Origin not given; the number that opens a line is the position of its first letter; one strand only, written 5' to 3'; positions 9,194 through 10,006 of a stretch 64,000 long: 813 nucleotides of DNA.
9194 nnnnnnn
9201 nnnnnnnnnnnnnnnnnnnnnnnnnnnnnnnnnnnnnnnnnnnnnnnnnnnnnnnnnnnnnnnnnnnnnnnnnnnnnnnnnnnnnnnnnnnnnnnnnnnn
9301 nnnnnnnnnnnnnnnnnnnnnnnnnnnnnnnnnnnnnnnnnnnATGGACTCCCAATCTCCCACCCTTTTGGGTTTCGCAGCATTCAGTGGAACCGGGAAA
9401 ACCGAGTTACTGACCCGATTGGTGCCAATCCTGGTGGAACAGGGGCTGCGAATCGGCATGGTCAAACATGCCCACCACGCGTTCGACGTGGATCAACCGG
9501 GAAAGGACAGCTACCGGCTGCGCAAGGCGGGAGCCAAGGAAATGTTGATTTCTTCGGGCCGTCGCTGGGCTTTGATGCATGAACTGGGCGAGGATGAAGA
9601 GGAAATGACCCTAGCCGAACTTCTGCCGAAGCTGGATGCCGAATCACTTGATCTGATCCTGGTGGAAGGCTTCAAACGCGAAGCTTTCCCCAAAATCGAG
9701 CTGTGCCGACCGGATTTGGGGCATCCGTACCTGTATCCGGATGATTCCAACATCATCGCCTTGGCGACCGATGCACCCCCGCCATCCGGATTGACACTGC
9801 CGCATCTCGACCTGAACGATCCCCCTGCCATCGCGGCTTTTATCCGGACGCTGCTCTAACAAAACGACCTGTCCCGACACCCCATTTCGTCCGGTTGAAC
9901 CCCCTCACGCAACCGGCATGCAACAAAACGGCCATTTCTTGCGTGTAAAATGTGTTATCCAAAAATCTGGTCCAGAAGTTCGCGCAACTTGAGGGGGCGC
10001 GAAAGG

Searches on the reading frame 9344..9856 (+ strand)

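Call 12: search_protein_families(library=ncbifam, proteins=[window:9344-9856:+])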
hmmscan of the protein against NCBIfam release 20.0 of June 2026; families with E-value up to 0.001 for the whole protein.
window:9344-9856:+ (171 aa): 12 families
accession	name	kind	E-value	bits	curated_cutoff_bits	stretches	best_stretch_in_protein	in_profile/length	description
NF011060.0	PRK14491.1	equivalog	7.3e-67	226.2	532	1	7-168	12-171/598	bifunctional molybdopterin-guanine dinucleotide biosynthesis adaptor protein MobB/molybdopterin molybdotransferase MoeA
NF008021.0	PRK10751.1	equivalog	5.6e-55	186.1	204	1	3-170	3-168/174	molybdopterin-guanine dinucleotide biosynthesis protein MobB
TIGR00176.1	mobB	equivalog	2.8e-42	144.4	76.2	1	9-169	2-154/155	molybdopterin-guanine dinucleotide biosynthesis protein B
NF011057.0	PRK14489.1-2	subfamily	1.8e-41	142.6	541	1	5-171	201-361/363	bifunctional molybdenum cofactor guanylyltransferase MobA/molybdopterin-guanine dinucleotide biosynthesis adaptor protein MobB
NF011056.0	PRK14489.1-1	equivalog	7.8e-35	120.7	379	1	6-169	203-352/363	bifunctional molybdenum cofactor guanylyltransferase MobA/molybdopterin-guanine dinucleotide biosynthesis adaptor protein MobB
NF011066.0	PRK14495.1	equivalog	5.4e-29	101.5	596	1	10-168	5-157/452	putative molybdopterin-guanine dinucleotide biosynthesis protein MobB/unknown domain fusion protein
NF011059.0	PRK14490.1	equivalog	3.7e-23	82.3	354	1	9-171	14-172/374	bifunctional molybdenum cofactor guanylyltransferase MobA/molybdopterin-guanine dinucleotide biosynthesis adaptor protein MobB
NF011063.0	PRK14494.1-2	equivalog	6.7e-14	52.1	258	1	14-118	9-106/227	putative molybdopterin-guanine dinucleotide biosynthesis protein MobB/FeS domain-containing protein protein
NF011062.0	PRK14494.1-1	equivalog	4.7e-13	49.2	323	1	10-120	5-107/231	putative molybdopterin-guanine dinucleotide biosynthesis protein MobB/FeS domain-containing protein protein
NF011061.0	PRK14493.1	equivalog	4.4e-07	29.7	215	1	15-121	10-107/274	molybdopterin synthase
NF011065.0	PRK14494.1-4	equivalog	3.1e-06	26.7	287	1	11-118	15-112/244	putative molybdopterin-guanine dinucleotide biosynthesis protein MobB/FeS domain-containing protein protein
NF011064.0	PRK14494.1-3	equivalog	1.3e-05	24.7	418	1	10-118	5-102/244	putative molybdopterin-guanine dinucleotide biosynthesis protein MobB/FeS domain-containing protein protein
